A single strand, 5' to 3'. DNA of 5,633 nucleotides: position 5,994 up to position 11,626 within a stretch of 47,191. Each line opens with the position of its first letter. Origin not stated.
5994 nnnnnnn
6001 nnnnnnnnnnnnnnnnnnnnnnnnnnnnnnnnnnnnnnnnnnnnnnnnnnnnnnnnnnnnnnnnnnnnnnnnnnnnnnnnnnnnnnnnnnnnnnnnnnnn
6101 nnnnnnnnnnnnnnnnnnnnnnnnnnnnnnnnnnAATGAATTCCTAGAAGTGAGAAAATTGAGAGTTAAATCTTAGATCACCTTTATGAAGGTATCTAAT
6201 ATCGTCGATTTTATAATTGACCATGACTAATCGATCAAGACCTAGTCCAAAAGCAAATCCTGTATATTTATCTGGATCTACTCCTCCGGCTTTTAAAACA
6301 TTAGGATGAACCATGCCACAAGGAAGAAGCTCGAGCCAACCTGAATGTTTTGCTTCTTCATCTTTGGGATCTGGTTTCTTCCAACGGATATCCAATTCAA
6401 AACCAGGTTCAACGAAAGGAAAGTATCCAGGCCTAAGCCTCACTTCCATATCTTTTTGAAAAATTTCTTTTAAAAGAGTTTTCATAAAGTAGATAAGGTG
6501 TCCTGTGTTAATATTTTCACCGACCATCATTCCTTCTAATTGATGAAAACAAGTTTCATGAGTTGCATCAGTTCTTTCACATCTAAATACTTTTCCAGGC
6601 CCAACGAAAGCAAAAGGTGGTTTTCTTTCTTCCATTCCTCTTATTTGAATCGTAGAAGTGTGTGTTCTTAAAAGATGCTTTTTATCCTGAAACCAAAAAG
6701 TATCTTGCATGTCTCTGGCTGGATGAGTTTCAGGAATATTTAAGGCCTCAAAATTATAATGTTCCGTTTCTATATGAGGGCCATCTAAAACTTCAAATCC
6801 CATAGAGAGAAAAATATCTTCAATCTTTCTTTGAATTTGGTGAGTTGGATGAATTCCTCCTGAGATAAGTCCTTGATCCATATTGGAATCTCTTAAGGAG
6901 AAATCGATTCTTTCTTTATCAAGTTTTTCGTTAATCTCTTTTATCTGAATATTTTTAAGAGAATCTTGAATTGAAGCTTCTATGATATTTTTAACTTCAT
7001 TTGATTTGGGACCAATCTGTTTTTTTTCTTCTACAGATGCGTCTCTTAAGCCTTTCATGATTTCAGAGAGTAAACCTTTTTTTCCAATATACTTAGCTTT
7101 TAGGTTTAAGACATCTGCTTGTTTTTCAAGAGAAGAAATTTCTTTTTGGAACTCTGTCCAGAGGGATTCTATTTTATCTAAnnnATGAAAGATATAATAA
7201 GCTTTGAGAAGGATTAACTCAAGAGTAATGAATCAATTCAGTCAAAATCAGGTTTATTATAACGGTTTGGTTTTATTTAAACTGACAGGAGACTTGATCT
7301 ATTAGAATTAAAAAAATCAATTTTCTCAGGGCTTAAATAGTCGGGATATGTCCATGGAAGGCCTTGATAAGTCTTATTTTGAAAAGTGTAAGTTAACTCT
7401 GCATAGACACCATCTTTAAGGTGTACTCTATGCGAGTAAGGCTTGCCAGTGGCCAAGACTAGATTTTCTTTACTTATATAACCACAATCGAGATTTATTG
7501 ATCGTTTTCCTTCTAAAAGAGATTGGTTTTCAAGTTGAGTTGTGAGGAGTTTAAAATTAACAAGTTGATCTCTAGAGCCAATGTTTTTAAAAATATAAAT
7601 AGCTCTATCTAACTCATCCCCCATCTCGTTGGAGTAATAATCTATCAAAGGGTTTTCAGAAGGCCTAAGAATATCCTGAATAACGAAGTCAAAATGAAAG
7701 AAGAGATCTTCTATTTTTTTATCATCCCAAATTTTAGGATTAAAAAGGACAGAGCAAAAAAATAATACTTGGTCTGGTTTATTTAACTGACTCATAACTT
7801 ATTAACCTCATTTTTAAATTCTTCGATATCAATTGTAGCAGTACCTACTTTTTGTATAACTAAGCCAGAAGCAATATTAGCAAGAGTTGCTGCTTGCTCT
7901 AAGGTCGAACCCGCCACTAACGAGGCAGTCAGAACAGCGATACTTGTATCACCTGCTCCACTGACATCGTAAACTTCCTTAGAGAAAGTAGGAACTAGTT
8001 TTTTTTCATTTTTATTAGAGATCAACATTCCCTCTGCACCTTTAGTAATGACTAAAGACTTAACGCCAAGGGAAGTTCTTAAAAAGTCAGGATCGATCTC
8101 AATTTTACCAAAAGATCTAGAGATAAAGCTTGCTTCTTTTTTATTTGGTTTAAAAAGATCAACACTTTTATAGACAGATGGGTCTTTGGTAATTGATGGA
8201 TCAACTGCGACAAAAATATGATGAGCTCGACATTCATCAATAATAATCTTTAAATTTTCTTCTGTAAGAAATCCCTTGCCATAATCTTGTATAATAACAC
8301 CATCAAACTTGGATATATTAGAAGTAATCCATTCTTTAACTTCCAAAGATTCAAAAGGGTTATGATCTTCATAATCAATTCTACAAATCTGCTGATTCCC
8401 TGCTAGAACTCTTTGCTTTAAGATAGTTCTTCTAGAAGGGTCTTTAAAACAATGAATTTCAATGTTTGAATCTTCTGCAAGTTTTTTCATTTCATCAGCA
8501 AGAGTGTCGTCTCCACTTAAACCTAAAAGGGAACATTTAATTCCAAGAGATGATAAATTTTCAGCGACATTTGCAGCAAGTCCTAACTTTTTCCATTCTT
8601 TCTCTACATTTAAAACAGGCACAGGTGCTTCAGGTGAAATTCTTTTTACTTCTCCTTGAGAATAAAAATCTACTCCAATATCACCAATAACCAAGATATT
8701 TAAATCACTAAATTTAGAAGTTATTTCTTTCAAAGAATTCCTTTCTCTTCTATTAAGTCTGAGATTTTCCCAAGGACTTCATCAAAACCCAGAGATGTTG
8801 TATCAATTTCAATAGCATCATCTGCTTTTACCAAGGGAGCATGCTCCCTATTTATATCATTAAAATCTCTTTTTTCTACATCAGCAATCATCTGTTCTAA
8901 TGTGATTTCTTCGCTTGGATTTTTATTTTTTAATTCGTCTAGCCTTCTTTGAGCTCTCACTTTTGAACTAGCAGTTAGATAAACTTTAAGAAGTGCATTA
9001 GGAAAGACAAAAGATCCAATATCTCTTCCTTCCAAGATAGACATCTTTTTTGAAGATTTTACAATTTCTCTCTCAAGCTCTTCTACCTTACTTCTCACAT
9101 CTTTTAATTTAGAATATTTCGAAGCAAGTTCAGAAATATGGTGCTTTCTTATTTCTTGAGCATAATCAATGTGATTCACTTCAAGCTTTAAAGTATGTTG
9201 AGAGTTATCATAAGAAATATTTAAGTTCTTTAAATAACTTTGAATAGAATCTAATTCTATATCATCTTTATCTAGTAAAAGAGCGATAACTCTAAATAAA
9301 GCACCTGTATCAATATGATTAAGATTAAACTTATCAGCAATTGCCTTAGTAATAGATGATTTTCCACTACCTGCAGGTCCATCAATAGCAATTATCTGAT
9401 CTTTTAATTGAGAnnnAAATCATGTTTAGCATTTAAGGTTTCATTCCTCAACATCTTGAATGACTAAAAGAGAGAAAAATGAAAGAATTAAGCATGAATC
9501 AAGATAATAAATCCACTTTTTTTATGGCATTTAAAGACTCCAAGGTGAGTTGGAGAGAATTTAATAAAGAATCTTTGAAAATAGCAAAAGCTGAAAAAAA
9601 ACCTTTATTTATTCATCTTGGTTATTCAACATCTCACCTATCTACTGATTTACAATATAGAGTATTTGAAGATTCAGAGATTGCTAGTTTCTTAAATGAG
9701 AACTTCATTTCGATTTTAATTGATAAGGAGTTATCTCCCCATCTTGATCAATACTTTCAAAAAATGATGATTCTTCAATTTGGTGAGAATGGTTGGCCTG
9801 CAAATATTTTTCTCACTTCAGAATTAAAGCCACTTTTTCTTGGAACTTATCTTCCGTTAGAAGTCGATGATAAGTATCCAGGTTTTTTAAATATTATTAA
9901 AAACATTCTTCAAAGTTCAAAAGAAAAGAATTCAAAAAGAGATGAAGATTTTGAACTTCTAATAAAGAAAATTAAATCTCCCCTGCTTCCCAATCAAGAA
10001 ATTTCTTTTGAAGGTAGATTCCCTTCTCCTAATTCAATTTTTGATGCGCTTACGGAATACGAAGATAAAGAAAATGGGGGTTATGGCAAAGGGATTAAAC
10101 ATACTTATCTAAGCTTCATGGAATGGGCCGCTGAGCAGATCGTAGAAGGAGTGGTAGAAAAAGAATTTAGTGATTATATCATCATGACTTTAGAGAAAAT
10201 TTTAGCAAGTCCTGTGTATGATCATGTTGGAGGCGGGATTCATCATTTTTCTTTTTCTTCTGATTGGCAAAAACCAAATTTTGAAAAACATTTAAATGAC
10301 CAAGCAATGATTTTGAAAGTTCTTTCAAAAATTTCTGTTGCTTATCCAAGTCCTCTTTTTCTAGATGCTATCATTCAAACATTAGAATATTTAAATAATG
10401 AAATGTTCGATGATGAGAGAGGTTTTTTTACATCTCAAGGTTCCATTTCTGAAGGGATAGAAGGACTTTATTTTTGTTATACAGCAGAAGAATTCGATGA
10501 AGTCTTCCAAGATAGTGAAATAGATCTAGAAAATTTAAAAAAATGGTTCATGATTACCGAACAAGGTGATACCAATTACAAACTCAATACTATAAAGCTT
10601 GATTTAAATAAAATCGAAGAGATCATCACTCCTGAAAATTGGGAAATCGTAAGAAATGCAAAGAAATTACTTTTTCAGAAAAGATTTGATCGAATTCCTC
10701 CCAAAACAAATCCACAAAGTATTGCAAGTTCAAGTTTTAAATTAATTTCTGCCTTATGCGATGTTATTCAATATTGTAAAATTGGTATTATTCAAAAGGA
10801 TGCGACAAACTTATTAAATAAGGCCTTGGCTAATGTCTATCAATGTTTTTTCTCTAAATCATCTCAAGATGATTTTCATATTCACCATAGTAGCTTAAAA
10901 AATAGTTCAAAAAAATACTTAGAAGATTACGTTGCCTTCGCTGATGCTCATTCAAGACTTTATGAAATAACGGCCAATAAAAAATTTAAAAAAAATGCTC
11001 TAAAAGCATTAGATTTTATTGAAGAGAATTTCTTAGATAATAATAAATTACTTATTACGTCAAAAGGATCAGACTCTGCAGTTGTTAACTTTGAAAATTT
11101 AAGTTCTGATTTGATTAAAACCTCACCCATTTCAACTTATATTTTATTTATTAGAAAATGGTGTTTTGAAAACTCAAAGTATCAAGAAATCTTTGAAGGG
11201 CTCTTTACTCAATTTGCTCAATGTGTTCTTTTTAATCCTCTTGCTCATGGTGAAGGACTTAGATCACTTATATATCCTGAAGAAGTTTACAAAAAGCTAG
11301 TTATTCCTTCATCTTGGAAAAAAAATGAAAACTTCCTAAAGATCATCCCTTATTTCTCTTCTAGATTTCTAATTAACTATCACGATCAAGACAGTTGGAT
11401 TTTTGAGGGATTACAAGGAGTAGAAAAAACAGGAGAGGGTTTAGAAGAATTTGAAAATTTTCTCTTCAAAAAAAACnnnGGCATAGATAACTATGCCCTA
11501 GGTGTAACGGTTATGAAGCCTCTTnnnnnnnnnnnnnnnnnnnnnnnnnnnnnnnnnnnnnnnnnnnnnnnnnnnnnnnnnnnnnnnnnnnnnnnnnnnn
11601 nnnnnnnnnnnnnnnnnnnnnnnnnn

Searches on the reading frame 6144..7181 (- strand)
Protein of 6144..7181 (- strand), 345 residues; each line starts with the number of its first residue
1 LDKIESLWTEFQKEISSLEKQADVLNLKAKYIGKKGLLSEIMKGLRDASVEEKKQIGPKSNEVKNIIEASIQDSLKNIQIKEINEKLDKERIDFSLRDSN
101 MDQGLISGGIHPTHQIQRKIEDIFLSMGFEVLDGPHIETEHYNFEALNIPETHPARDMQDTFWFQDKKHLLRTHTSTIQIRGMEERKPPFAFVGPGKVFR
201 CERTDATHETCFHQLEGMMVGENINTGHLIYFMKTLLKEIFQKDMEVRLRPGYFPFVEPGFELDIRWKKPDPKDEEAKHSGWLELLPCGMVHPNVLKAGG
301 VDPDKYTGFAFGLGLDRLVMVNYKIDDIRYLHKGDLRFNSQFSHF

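Call 40: search_protein_families(library=pfam, proteins=[window:6144-7181:-], max_evalue=0.001)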
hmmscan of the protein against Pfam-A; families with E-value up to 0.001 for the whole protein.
window:6144-7181:- (345 aa): 2 families
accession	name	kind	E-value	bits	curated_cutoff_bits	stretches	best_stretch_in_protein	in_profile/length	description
PF01409.25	tRNA-synt_2d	-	1.4e-91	306.8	19.8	1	104-342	10-246/246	tRNA synthetases class II core domain (F)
PF02912.23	Phe_tRNA-synt_N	-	4e-16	59.2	22.3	1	23-87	5-69/69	Aminoacyl tRNA synthetase class II, N-terminal domain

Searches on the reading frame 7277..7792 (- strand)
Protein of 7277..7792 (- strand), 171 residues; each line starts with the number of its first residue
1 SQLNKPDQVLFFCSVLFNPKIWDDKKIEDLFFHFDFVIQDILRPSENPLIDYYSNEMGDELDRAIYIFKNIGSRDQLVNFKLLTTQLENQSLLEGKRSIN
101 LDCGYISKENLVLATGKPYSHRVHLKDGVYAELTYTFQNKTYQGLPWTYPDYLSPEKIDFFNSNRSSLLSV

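Call 13: search_protein_families(library=pfam, proteins=[window:7277-7792:-], max_evalue=0.001)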
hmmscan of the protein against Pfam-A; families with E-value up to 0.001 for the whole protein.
window:7277-7792:- (171 aa): 1 family
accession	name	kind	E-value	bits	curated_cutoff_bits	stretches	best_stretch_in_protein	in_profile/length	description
PF14385.11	DUF4416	-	2.9e-44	151.3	27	1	8-166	2-160/162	Domain of unknown function (DUF4416)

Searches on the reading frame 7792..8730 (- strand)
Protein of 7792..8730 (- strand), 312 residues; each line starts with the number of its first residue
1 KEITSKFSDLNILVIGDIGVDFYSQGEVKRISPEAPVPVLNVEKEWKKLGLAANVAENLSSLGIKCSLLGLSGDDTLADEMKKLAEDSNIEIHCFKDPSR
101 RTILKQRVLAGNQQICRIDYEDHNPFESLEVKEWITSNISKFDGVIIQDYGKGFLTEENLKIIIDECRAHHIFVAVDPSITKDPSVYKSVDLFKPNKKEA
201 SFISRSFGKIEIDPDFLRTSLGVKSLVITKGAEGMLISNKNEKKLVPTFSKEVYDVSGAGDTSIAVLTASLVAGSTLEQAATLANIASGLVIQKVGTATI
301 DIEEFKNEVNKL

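Call 13: search_protein_families(library=pfam, proteins=[window:7792-8730:-], max_evalue=0.001)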
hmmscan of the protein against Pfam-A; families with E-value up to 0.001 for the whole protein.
window:7792-8730:- (312 aa): 1 family
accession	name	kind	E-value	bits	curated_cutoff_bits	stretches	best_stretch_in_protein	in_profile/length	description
PF00294.29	PfkB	-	4.7e-38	131.7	25.8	1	31-299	21-297/302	pfkB family carbohydrate kinase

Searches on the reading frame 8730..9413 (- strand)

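Call 13: search_protein_families(library=pfam, proteins=[window:8730-9413:-], max_evalue=0.001)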
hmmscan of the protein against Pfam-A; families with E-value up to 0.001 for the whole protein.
window:8730-9413:- (227 aa): 5 families
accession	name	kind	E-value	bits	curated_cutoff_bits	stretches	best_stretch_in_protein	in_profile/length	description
PF02224.24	Cytidylate_kin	-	4.4e-60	203.4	26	1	8-222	1-210/211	Cytidylate kinase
PF13189.12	Cytidylate_kin2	-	6.2e-07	30.2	28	1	7-179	1-146/176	Cytidylate kinase-like family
PF13207.12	AAA_17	-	7.4e-07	30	27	1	12-64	2-49/136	AAA domain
PF13238.12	AAA_18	-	2.5e-06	28.4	29.4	1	8-167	1-118/128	AAA domain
PF00005.33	ABC_tran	-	0.00017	22.6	25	1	5-110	11-92/137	ABC transporter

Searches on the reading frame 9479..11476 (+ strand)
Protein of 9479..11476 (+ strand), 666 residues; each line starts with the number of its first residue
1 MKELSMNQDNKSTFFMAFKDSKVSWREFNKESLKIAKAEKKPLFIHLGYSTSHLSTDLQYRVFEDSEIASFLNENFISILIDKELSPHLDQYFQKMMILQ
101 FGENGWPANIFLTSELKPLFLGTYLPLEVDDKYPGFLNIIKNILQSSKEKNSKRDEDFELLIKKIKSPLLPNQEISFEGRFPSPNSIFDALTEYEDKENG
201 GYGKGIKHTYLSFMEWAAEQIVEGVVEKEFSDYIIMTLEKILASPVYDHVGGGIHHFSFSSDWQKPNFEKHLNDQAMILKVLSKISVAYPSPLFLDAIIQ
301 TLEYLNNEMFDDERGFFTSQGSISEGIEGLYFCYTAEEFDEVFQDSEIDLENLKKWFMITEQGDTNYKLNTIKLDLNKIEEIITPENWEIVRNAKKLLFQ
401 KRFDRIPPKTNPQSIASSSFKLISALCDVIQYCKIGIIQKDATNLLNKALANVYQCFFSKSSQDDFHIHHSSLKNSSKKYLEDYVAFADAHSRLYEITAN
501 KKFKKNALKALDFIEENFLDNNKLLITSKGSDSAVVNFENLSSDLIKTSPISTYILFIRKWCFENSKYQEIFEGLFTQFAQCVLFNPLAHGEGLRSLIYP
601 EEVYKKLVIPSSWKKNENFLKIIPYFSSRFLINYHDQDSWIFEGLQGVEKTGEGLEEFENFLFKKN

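Call 13: search_protein_families(library=pfam, proteins=[window:9479-11476:+], max_evalue=0.001)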
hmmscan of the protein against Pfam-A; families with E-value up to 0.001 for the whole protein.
window:9479-11476:+ (666 aa): 1 family
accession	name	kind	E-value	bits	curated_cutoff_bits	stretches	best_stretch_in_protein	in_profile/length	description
PF03190.21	Thioredox_DsbH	-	1.8e-36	126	27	1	9-163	6-160/163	Protein of unknown function, DUF255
